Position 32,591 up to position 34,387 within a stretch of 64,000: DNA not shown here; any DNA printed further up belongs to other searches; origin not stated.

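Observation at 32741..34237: Secreted Cys-rich Asp-box protein inserted between EF-2 and EF-1alpha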

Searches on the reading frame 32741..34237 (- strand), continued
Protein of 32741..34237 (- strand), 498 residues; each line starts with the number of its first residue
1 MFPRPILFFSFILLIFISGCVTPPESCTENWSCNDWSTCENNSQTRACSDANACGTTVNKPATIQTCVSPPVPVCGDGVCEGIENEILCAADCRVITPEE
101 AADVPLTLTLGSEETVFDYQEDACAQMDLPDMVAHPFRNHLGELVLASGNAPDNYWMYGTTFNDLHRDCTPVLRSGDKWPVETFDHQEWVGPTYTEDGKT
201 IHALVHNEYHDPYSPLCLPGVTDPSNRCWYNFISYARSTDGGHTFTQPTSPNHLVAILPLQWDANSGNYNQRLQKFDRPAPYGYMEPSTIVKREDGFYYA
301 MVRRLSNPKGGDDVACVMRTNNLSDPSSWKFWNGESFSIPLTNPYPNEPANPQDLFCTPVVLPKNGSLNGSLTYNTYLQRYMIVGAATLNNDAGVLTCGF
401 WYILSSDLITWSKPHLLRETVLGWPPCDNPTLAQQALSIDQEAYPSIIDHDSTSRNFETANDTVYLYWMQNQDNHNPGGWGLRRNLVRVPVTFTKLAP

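Call 26: search_protein_families(library=pfam, alignment_id=A1, max_evalue=1)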
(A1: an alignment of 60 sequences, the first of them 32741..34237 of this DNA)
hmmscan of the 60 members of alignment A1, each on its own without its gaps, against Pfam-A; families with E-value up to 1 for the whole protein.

A. member 1, window:32741-34237:- (498 aa): 0 families

B. families by the number of members that match (of 60 scanned): 15 families
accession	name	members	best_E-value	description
PF18962.6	Por_Secre_tail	8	5.7e-11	Secretion system C-terminal sorting domain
PF13810.12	DUF4185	8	3.1e-05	Domain of unknown function (DUF4185)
PF13585.12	CHU_C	3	0.011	CHU_C Type IX secretion signal domain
PF09257.16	BCMA-Tall_bind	2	0.18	BCMA, TALL-1 binding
PF14100.11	DUF6807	2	0.2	Family of unknown function (DUF6807)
PF11589.14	DUF3244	1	0.0053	Domain of unknown function (DUF3244)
PF22581.1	CIMIP3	1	0.064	Ciliary microtubule inner protein 3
PF13857.12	Ank_5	1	0.072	Ankyrin repeats (many copies)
PF11470.14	TUG-UBL1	1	0.08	TUG ubiquitin-like domain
PF08642.15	Rxt3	1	0.084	Histone deacetylation protein Rxt3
PF02012.26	BNR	1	0.18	BNR/Asp-box repeat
PF08201.16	BssC_TutF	1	0.2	BssC/TutF protein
PF02775.26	TPP_enzyme_C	1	0.26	Thiamine pyrophosphate enzyme, C-terminal TPP binding domain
PF04625.18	DEC-1_N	1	0.46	DEC-1 protein, N-terminal region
PF00895.25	ATP-synt_8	1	0.78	ATP synthase protein 8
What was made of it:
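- On GH183 / DUF4185: 8 of 60 relatives give sub-threshold hits, best E 3e-5 (call 26).
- On GH33 sialidase / BNR propeller: Only 1 of 60 relatives hits the 12-residue BNR repeat model, at E 0.18 (call 26).
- PF13810 hits occur in 8 of 60 members (call 26).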

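Call 32: find_related_loci(query=A2, collection=genome_contigs, flank=7000)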
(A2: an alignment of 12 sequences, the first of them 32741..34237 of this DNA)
Query A2 (498 aa) in genome_contigs; peptide patterns used: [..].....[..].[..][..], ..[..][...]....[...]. (x = any residue, [..] = any of these).
91 stretches matched a pattern; 50 encode a relative of the query (tblastn E <= 1e-3); 50 distinct loci.
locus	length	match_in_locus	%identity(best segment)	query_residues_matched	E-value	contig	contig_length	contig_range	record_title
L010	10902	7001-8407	70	27-495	0e+0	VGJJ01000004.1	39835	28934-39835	MAG: Candidatus Iainarchaeum archaeon isolate M_DeepCast_50m_m2_156 M_DeepCast_50m_m2_156_Ga0194121_10001475, whole geno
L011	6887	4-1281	69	70-498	0e+0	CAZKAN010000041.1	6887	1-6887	MAG TPA_asm: uncultured archaeon isolate SRP342105_co2_386 genome assembly, contig: NODE_12396_length_6887_cov_4.557523,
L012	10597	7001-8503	56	1-495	0e+0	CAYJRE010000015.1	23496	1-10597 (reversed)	MAG TPA_asm: uncultured archaeon isolate ERP125453_co1_164 genome assembly, contig: NODE_1995_length_23496_cov_16.921804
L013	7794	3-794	69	231-496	2e-116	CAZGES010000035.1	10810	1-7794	MAG TPA_asm: uncultured archaeon isolate SRP292972_co3_112 genome assembly, contig: NODE_2601_length_10810_cov_4.715109,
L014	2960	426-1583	47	98-495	2e-116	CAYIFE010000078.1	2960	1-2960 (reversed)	MAG TPA_asm: uncultured Candidatus Saccharibacteria bacterium isolate ERP119705_co1_1103 genome assembly, contig: NODE_7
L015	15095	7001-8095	44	106-493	5e-98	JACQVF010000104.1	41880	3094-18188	MAG: Gemmatimonadetes bacterium isolate NC_groundwater_1456_Ag_S-0.65um_69_46 S_p65_S5_coassembly_k141_5199849, whole ge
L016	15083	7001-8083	42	106-495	3e-88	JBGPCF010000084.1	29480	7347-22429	MAG: Terriglobia bacterium isolate OBJ_0618_050_56 k141_4341602_length_29480_cov_21.7248, whole genome shotgun sequence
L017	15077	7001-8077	41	106-495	2e-86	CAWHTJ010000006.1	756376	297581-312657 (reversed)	MAG: uncultured Acidobacteriaceae bacterium isolate MFD03346.bin.1.92 genome assembly, contig: contig_3086, whole genome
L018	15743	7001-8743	37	92-495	7e-71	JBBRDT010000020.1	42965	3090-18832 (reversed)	MAG: Solirubrobacterales bacterium isolate Co_metawrap_2466 Cmw_2466_k141_5032409_length_42965_cov_10.9991, whole genome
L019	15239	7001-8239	38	48-494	2e-69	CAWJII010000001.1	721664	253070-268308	MAG: uncultured delta proteobacterium isolate MFD03804.bin.1.151 genome assembly, contig: contig_15021, whole genome sho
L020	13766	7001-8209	38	106-497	9e-69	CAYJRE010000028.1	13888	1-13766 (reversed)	MAG TPA_asm: uncultured archaeon isolate ERP125453_co1_164 genome assembly, contig: NODE_4720_length_13888_cov_16.807851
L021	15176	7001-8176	42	93-495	3e-92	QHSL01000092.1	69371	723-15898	MAG: Candidatus Rokuibacteriota bacterium isolate AR31 14_1009_16_40cm_scaffold_867_curated, whole genome shotgun sequen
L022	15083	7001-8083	39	111-495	1e-67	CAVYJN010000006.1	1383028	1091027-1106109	MAG: uncultured Solirubrobacterales bacterium isolate MFD05674.bin.2.30 genome assembly, contig: contig_32391, whole gen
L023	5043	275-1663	34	50-493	1e-66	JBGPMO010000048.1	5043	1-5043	MAG: Candidatus Paceibacteria bacterium isolate OBJ_0618_7090110_236 k141_6189731_length_5043_cov_10.0000, whole genome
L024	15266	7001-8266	37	48-494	9e-66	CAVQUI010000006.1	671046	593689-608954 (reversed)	MAG: uncultured delta proteobacterium isolate MFD09964.bin.2.99 genome assembly, contig: contig_19595, whole genome shot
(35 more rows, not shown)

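Call 39: search_protein_families(library=pfam, proteins=[P0119, P0047, P0050, P0070, P0093, P0107, P0113, P0099, P0060, P0044], max_evalue=1)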
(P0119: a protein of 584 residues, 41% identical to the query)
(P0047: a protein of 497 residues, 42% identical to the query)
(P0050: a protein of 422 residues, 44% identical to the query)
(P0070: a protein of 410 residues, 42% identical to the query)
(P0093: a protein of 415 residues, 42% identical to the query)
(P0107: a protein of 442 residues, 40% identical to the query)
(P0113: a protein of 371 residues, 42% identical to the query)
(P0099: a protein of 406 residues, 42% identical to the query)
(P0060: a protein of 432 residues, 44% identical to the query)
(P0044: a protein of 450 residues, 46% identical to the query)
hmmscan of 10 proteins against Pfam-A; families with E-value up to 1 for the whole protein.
P0119 (584 aa): 7 families
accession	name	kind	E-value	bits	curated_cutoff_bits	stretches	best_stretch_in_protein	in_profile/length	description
PF02369.22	Big_1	-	5.9e-11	42.8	34.9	1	59-123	18-82/93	Bacterial Ig-like domain (group 1)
PF13810.12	DUF4185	-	7e-07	29.2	39.5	1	351-487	128-246/309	Domain of unknown function (DUF4185)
PF02368.24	Big_2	-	1.7e-05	25.1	22.8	1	141-218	4-78/79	Bacterial Ig-like domain (group 2)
PF22359.2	Big-like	-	0.0019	18.8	27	1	177-219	4-46/48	Bacterial Ig-like domain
PF17789.7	MG4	-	0.0076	16.9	24.7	1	59-121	15-74/95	Macroglobulin domain MG4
PF02012.26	BNR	-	0.097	13.2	27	0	354-363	2-11/12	BNR/Asp-box repeat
PF13620.12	CarboxypepD_reg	-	0.23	12.3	32.3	1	64-134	4-69/82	Carboxypeptidase regulatory-like domain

P0047 (497 aa): 0 families

P0050 (422 aa): 0 families

P0070 (410 aa): 3 families
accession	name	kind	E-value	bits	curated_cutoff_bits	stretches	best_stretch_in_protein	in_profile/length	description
PF13857.12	Ank_5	-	0.072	14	27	1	146-170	3-26/56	Ankyrin repeats (many copies)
PF08642.15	Rxt3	-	0.084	14.1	29.9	1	115-138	19-42/127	Histone deacetylation protein Rxt3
PF09257.16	BCMA-Tall_bind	-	0.23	12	27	0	136-150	2-16/37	BCMA, TALL-1 binding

P0093 (415 aa): 0 families

P0107 (442 aa): 0 families

P0113 (371 aa): 0 families

P0099 (406 aa): 0 families

P0060 (432 aa): 1 family
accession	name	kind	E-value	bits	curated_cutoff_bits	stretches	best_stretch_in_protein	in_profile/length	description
PF09257.16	BCMA-Tall_bind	-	0.18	12.3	27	0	145-159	2-16/37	BCMA, TALL-1 binding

P0044 (450 aa): 0 families
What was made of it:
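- On GH183 / DUF4185: P0119 scores 29.2 bits over profile positions 128-246 of 309 only (call 39).
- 8 of 60 family members give sub-threshold PF13810 hits (calls 26, 39). The best relative scores 29 bits against a 39.5-bit cut-off and covers only profile positions 128-246 of 309 (call 39).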

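Call 40: search_solved_structures(query=P0119, max_evalue=10, show_alignments=3)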
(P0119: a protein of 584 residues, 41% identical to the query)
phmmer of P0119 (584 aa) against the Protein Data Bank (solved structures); distinct sequences matched with E-value up to 10: 9.
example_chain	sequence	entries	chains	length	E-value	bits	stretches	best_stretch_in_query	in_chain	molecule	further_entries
7quz_AAA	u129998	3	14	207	0.0034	19.3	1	136-219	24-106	Beta-1,3-glucanase bglH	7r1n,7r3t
2mqg_A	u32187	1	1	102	0.0044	18.9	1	133-221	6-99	LigB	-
2mog_A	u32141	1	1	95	0.009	17.9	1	136-221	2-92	Bacterial Ig-like domain, group 2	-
4uid_A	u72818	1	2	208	0.0095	17.8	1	157-222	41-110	SURFACE LAYER PROTEIN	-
3h7r_A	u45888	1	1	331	0.12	14.2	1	52-96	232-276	Aldo-keto reductase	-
2igl_A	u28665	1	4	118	0.73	11.6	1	66-112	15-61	Transthyretin-like protein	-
2g2n_A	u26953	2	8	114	0.77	11.5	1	66-112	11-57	Transthyretin-like protein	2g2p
4uj6_A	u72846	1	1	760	3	9.5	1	157-224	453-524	SURFACE LAYER PROTEIN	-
4uic_A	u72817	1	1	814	3.4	9.3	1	157-224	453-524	SURFACE LAYER PROTEIN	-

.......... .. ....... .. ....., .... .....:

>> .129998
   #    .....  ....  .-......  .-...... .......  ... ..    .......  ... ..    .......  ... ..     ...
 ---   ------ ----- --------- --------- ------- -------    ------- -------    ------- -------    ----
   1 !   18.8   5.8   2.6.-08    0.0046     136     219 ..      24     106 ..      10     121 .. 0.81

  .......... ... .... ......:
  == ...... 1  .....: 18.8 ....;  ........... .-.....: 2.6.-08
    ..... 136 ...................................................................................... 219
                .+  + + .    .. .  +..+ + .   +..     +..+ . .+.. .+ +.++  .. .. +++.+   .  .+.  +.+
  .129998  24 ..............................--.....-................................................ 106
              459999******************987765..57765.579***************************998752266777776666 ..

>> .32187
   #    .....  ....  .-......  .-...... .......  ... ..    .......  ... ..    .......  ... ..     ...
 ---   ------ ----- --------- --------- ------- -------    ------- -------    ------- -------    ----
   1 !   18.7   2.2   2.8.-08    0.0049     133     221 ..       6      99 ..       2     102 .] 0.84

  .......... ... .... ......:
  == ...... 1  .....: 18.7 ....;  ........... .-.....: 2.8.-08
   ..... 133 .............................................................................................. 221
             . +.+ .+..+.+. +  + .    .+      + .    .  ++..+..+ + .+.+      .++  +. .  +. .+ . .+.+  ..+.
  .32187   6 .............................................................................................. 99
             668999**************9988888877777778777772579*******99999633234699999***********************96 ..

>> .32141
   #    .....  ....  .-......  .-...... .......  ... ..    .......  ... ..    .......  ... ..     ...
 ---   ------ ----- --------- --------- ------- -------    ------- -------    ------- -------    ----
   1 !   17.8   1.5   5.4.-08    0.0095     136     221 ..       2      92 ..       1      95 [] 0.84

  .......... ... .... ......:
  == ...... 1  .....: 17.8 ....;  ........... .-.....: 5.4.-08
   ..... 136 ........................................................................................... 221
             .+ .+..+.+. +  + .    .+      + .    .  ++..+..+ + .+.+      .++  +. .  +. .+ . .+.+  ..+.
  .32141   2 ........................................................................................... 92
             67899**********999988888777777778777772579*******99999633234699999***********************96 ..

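Call 44: search_protein_families(library=pfam, proteins=[P0143, P0158, P0163, P0170, P0180, P0203, P0231], max_evalue=0.1)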
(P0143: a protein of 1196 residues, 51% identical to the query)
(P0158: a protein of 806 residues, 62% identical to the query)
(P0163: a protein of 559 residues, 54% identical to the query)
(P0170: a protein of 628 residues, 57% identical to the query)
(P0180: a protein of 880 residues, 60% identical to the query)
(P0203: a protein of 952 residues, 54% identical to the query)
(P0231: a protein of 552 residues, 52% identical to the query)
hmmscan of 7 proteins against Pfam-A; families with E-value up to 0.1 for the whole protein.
P0143 (1196 aa): 3 families
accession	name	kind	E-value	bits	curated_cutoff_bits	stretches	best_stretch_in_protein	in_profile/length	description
PF14282.11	FlxA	-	0.0015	19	26.3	1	23-56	40-73/101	FlxA-like protein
PF11068.13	YlqD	-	0.011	16.6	27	1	25-58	13-46/131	YlqD protein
PF01471.23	PG_binding_1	-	0.033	14.8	23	1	77-132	3-56/57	Putative peptidoglycan binding domain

P0158 (806 aa): 2 families
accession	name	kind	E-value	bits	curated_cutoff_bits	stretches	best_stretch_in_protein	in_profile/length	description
PF22021.2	RbmA-like_FnIII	-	0.0017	18.6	27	0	627-675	57-105/111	RbmA-like, FnIII domain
PF16967.11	TcfC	-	0.011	15.8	29.4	0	650-668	38-56/68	E-set like domain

P0163 (559 aa): 1 family
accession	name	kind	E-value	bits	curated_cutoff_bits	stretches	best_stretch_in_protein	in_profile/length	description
PF07705.17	CARDB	-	5.5e-21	75.1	22.7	2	446-552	3-100/101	CARDB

P0170 (628 aa): 0 families

P0180 (880 aa): 2 families
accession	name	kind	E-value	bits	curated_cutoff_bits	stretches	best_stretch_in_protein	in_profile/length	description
PF07752.16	S-layer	-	3.8e-10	39.7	30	1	292-385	110-204/259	S-layer protein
PF01835.25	MG2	-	0.0082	16.9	32.8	0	675-753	27-96/96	MG2 domain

P0203 (952 aa): 5 families
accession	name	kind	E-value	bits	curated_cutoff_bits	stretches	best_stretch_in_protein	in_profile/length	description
PF24681.1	Kelch_KLHDC2_KLHL20_DRC7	-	2.5e-25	89.5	50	2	34-210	36-221/221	KLHDC2/KLHL20/DRC7 Kelch-repeats domain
PF01344.31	Kelch_1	-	8.5e-18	64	20.1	2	144-174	1-31/46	Kelch motif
PF13964.12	Kelch_6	-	2.1e-06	28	25.3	0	145-183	2-42/50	Kelch motif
PF13418.12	Kelch_4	-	8.4e-05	22.9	21.6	0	295-328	2-33/49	Galactose oxidase, central domain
PF07646.21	Kelch_2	-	0.0003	21.1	21.3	0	145-182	2-42/48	Kelch motif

P0231 (552 aa): 1 family
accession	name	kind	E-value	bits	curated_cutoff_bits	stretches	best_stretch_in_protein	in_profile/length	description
PF07752.16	S-layer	-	2.1e-12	47.1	30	1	139-238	104-203/259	S-layer protein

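Call 46: find_encoding_contigs(protein=P0028, flank=10000, max_places=1)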
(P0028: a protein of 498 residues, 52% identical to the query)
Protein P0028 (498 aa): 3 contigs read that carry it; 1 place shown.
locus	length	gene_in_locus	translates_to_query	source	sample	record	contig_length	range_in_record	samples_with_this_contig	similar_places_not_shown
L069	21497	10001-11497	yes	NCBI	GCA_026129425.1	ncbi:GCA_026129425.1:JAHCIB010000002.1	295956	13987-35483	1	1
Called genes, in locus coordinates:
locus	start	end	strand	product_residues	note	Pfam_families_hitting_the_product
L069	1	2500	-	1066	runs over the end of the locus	PF25596:CPSase_L_D1, PF02786:CPSase_L_D2, PF02787:CPSase_L_D3, PF25596:CPSase_L_D1, PF02786:CPSase_L_D2, PF02222:ATP-grasp, PF07478:Dala_Dala_lig_C, PF02142:MGS, +4 more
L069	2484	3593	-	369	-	PF00988:CPSase_sm_chain, PF00117:GATase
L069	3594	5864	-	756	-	PF09586:YfhO (weak)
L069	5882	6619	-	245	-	PF01209:Ubie_methyltran (faint), PF02353:CMAS (weak), PF13489:Methyltransf_23, PF13847:Methyltransf_31, PF08241:Methyltransf_11, PF08242:Methyltransf_12, PF13649:Methyltransf_25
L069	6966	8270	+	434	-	PF07494:Reg_prop (faint), PF18962:Por_Secre_tail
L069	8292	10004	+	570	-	PF18962:Por_Secre_tail (weak)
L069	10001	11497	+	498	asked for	PF18962:Por_Secre_tail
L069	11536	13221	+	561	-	PF01551:Peptidase_M23, PF00041:fn3 (weak), PF18962:Por_Secre_tail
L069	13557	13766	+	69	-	PF21748:UPF0150, PF15919:HicB_lk_antitox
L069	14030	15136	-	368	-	PF01168:Ala_racemase_N, PF00842:Ala_racemase_C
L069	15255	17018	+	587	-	PF07676:PD40 (weak)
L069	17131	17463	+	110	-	PF09685:MamF_MmsF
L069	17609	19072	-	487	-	PF04244:DPRP, PF03441:FAD_binding_7 (weak)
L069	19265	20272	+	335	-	PF07719:TPR_2 (faint), PF12895:ANAPC3 (faint), PF13428:TPR_14 (faint), PF13174:TPR_6 (faint), PF13432:TPR_16, PF14559:TPR_19 (faint)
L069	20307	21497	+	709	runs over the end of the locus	PF13089:PP_kinase_N, PF02503:PP_kinase, PF17941:PP_kinase_C_1, PF13091:PLDc_2 (faint), PF13090:PP_kinase_C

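Call 47: find_encoding_contigs(protein=P0034, flank=10000, max_places=1)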
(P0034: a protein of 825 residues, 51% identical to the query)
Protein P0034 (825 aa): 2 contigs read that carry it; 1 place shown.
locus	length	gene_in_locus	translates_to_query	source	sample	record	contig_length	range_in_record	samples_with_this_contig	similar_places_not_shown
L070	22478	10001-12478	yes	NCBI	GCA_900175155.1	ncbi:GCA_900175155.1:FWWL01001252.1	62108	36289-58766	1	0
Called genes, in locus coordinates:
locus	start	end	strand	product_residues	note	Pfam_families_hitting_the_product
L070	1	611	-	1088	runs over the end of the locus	PF02310:B12-binding, PF03308:MeaB, PF02492:cobW (faint), PF01642:MM_CoA_mutase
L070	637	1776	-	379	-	PF02771:Acyl-CoA_dh_N, PF02770:Acyl-CoA_dh_M, PF00441:Acyl-CoA_dh_1, PF08028:Acyl-CoA_dh_2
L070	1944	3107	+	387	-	PF02771:Acyl-CoA_dh_N, PF02770:Acyl-CoA_dh_M, PF00441:Acyl-CoA_dh_1, PF08028:Acyl-CoA_dh_2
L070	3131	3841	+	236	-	-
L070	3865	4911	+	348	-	PF08541:ACP_syn_III_C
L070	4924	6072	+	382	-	PF00108:Thiolase_N, PF22691:Thiolase_C_1, PF02803:Thiolase_C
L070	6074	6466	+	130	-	PF01796:OB_ChsH2_C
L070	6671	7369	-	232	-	-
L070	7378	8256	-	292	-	PF02737:3HCDH_N, PF00725:3HCDH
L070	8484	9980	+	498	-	PF22842:Pel9A-like_beta_helix (weak), PF13229:Beta_helix (faint), PF18962:Por_Secre_tail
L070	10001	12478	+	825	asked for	PF02156:Glyco_hydro_26 (weak), PF18962:Por_Secre_tail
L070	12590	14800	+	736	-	PF03235:GmrSD_N, PF07510:GmrSD_C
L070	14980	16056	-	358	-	PF03747:ADP_ribosyl_GH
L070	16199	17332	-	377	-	PF12679:ABC2_membrane_2, PF12698:ABC2_membrane_3, PF01061:ABC2_membrane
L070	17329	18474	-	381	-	PF12679:ABC2_membrane_2, PF12698:ABC2_membrane_3, PF01061:ABC2_membrane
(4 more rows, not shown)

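Call 48: find_encoding_contigs(protein=P0020, flank=10000, max_places=1)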
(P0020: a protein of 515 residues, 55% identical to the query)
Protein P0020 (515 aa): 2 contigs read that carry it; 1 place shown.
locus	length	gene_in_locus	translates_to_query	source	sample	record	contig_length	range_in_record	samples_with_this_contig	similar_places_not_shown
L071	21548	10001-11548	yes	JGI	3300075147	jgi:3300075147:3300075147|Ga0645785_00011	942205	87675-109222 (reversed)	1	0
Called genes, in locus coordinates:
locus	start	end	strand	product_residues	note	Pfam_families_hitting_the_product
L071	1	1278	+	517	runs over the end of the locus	PF00171:Aldedh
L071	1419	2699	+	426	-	PF11013:DUF2851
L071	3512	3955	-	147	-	-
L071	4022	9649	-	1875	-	PF11974:bMG3, PF01835:MG2, PF17972:bMG5, PF17962:bMG6, PF07703:A2M_BRD, PF00207:A2M, PF17973:bMG10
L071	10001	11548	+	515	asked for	PF18962:Por_Secre_tail (weak)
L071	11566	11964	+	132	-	-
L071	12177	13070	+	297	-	-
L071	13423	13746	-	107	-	-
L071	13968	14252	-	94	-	-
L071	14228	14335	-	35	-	-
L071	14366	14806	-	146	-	PF14294:DUF4372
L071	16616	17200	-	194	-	-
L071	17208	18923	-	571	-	PF09587:PGA_cap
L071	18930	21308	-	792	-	PF13308:YARHG, PF11369:DUF3160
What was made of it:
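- Bacterial homologs sit among other T9SS surface proteins rather than in sugar-utilisation loci (calls 46-48).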
